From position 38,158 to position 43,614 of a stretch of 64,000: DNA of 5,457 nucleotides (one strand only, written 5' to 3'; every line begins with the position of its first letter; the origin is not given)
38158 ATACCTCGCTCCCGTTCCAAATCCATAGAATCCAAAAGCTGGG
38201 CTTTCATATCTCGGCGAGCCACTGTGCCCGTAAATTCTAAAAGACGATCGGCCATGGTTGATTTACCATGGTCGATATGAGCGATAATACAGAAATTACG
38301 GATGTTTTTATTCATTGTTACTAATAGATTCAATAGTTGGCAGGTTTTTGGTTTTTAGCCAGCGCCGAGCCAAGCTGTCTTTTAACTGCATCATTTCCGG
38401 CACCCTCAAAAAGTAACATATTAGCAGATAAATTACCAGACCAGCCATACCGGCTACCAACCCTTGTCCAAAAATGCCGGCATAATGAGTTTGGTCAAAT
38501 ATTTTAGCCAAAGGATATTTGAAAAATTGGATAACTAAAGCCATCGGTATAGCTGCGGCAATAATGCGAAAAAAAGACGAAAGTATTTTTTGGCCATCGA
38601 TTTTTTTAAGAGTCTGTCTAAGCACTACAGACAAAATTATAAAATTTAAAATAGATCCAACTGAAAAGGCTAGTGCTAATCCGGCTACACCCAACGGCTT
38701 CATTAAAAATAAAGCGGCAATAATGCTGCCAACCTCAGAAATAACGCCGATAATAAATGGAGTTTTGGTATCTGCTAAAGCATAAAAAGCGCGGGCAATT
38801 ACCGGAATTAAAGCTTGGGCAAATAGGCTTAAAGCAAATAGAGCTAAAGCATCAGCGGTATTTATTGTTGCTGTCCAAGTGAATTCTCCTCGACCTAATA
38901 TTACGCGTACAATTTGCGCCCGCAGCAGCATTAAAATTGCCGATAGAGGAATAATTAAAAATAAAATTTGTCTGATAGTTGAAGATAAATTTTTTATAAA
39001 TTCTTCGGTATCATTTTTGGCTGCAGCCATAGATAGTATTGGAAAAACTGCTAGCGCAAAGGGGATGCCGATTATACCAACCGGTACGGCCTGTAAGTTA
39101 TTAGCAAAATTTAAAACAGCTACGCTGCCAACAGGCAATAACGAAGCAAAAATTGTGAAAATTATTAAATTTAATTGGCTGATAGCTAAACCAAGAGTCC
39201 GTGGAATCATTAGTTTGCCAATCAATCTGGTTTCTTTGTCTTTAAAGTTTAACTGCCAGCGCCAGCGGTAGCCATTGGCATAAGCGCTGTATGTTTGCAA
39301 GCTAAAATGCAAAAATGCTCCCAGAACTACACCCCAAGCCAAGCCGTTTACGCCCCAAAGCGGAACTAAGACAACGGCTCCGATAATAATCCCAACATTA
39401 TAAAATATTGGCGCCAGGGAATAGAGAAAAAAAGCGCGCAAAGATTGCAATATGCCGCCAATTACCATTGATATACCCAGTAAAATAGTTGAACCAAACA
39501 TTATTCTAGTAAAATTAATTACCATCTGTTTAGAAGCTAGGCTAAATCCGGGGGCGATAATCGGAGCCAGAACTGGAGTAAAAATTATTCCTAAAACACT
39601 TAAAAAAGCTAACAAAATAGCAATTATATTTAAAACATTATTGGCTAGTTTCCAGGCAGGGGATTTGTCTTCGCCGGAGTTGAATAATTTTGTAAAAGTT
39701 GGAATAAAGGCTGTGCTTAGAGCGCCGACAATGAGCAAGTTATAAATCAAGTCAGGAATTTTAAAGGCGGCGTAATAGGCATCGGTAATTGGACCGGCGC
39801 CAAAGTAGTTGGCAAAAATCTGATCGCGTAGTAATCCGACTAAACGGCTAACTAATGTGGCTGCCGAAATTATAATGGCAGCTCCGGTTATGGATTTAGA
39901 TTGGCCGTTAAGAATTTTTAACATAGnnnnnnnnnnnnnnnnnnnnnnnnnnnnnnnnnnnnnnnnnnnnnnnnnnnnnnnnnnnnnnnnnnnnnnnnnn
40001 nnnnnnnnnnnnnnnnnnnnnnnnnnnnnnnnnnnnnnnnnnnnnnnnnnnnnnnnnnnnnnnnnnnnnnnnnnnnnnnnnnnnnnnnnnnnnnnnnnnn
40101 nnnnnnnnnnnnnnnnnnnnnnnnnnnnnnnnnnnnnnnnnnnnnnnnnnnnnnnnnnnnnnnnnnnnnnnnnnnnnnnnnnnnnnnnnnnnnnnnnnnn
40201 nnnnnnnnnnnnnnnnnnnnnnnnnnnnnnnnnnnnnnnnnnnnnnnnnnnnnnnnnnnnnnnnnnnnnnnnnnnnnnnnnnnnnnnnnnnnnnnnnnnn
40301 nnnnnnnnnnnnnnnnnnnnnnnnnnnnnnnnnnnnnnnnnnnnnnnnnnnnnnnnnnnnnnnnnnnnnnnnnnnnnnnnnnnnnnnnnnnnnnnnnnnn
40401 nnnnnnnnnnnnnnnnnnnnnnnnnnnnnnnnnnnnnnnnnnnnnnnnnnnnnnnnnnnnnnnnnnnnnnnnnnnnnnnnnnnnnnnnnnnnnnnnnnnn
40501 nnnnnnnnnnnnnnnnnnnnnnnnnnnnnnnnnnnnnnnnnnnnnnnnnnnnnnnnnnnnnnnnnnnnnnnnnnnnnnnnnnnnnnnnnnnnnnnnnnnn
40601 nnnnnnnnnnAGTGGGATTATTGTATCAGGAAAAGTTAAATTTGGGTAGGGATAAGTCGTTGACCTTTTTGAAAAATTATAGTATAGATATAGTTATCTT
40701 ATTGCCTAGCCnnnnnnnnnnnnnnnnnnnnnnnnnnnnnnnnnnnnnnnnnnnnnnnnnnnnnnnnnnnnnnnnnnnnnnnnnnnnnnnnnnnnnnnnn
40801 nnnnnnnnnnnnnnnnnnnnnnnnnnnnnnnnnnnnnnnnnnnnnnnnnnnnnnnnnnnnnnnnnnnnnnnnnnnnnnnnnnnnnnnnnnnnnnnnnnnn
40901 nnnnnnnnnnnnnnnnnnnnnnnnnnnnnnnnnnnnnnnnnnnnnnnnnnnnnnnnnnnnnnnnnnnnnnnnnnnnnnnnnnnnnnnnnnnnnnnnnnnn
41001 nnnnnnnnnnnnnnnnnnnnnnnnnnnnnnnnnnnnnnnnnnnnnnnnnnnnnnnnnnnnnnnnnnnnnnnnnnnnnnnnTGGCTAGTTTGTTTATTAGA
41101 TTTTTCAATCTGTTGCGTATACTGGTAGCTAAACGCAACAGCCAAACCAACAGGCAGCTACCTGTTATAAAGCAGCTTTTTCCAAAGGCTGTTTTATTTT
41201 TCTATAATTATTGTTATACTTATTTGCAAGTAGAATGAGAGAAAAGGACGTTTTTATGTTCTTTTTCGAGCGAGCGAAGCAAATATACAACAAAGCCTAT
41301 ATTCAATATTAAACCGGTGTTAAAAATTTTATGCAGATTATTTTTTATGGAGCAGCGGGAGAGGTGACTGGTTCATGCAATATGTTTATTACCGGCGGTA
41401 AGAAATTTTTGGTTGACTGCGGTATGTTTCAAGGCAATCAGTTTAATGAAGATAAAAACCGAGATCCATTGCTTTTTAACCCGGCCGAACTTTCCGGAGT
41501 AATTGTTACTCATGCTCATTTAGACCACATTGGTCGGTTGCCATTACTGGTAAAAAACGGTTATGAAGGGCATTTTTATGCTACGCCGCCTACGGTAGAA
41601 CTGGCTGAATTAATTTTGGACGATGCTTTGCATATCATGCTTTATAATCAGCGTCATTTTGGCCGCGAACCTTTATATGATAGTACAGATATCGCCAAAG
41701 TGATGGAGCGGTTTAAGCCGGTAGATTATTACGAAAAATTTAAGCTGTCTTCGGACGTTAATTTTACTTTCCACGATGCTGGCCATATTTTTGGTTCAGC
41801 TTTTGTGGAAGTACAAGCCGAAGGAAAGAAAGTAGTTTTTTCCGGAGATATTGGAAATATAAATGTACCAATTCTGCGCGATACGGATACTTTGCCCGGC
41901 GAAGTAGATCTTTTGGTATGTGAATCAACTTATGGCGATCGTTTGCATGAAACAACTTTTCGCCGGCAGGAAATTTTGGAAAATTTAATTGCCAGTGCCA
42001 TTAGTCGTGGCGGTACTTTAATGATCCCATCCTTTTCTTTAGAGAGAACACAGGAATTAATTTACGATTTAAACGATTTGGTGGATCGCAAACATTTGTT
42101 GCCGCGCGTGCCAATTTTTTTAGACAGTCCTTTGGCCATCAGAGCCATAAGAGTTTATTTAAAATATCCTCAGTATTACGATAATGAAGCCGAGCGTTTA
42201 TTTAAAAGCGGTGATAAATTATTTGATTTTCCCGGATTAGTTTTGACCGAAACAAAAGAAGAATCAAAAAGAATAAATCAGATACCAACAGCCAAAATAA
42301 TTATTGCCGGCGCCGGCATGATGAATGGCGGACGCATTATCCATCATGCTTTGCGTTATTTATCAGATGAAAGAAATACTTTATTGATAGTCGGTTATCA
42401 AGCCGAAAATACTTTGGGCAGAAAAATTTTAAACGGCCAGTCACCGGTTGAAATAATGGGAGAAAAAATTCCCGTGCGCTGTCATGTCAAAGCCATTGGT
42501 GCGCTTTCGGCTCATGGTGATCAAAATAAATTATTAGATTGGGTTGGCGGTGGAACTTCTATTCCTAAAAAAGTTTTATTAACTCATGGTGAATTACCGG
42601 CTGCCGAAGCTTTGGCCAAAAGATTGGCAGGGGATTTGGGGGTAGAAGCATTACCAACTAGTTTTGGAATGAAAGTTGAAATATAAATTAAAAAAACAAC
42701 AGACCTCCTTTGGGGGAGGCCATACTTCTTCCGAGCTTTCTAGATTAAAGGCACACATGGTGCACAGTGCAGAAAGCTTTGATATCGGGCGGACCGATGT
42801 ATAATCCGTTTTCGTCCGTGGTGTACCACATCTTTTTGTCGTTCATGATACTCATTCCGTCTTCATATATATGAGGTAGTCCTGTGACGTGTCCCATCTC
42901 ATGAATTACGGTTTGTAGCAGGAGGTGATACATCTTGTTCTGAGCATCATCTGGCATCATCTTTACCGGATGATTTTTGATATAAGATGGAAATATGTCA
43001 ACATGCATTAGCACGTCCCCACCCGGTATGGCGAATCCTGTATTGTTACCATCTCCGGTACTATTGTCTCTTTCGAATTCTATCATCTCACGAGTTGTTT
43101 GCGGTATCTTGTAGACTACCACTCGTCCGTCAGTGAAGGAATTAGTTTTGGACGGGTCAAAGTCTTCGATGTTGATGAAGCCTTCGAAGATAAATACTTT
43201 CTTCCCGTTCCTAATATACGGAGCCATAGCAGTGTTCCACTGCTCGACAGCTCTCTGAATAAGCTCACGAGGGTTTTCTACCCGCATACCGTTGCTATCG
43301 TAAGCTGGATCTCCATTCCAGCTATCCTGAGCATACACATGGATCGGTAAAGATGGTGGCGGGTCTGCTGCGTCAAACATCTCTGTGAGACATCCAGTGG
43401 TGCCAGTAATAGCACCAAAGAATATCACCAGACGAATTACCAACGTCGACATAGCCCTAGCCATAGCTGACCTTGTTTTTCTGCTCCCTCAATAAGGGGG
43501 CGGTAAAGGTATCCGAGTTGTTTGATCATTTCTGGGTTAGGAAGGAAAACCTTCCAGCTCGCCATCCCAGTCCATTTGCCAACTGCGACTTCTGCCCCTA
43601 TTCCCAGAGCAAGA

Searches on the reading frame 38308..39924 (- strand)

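Call 69: search_protein_families(library=pfam, proteins=[window:38308-39924:-], max_evalue=0.001)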
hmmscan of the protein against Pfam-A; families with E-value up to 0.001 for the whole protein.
window:38308-39924:- (538 aa): 4 families
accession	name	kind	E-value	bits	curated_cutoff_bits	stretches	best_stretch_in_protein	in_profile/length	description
PF03023.19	MurJ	-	9e-97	324.9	27.4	1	37-468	1-432/451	Lipid II flippase MurJ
PF13440.11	Polysacc_synt_3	-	2e-07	31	23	1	105-345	54-286/293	Polysaccharide biosynthesis protein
PF01554.23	MatE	-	7.1e-06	26.2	24.9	1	245-398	5-153/161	MatE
PF01943.22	Polysacc_synt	-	3.1e-05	24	28.2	1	100-299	79-272/274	Polysaccharide biosynthesis protein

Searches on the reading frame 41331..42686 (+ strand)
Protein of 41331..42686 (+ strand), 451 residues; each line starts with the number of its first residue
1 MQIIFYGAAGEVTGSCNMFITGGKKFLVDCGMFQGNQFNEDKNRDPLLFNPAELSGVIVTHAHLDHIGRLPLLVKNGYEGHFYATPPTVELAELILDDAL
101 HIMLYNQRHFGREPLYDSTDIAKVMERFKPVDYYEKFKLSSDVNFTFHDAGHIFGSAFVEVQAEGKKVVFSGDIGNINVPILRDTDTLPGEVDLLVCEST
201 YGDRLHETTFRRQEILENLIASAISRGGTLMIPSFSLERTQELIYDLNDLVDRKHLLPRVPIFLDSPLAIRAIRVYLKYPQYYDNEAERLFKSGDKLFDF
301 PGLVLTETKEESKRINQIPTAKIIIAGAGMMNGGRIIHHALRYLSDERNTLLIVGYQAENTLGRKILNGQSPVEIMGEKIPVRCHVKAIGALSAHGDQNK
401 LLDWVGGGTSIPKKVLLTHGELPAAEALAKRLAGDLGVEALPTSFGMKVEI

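Call 70: search_protein_families(library=pfam, proteins=[window:41331-42686:+], max_evalue=0.001)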
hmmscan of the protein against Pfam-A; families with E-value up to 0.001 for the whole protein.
window:41331-42686:+ (451 aa): 5 families
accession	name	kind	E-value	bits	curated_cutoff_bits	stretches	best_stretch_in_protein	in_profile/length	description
PF10996.14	Beta-Casp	-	1.9e-38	132.1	27.7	1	240-366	1-120/120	Beta-Casp domain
PF00753.33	Lactamase_B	-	3e-13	50.6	22.7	1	12-184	4-160/196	Metallo-beta-lactamase superfamily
PF16661.11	Lactamase_B_6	-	7.6e-12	45.4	27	1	25-181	8-169/193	Metallo-beta-lactamase superfamily domain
PF07521.17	RMMBL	-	1.2e-11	44.8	21.6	1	380-440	2-60/63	Zn-dependent metallo-hydrolase RNA specificity domain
PF12706.13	Lactamase_B_2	-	1.7e-09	38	27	1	26-211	3-179/200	Beta-lactamase superfamily domain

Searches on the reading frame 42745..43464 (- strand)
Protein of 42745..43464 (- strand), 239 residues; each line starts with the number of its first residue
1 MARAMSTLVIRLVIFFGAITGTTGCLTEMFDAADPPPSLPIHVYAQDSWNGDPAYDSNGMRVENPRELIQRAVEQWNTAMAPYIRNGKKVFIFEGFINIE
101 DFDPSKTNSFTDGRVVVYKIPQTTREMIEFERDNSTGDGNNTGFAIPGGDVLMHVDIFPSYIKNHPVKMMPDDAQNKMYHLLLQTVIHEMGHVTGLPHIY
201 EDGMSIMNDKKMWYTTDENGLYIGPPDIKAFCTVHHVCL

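Call 70: search_protein_families(library=pfam, proteins=[window:42745-43464:-], max_evalue=0.001)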
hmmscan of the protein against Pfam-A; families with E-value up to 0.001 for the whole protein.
window:42745-43464:- (239 aa): 1 family
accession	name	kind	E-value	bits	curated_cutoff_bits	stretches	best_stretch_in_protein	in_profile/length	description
PF00413.30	Peptidase_M10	-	0.00046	20.5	24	1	64-209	22-134/159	Matrixin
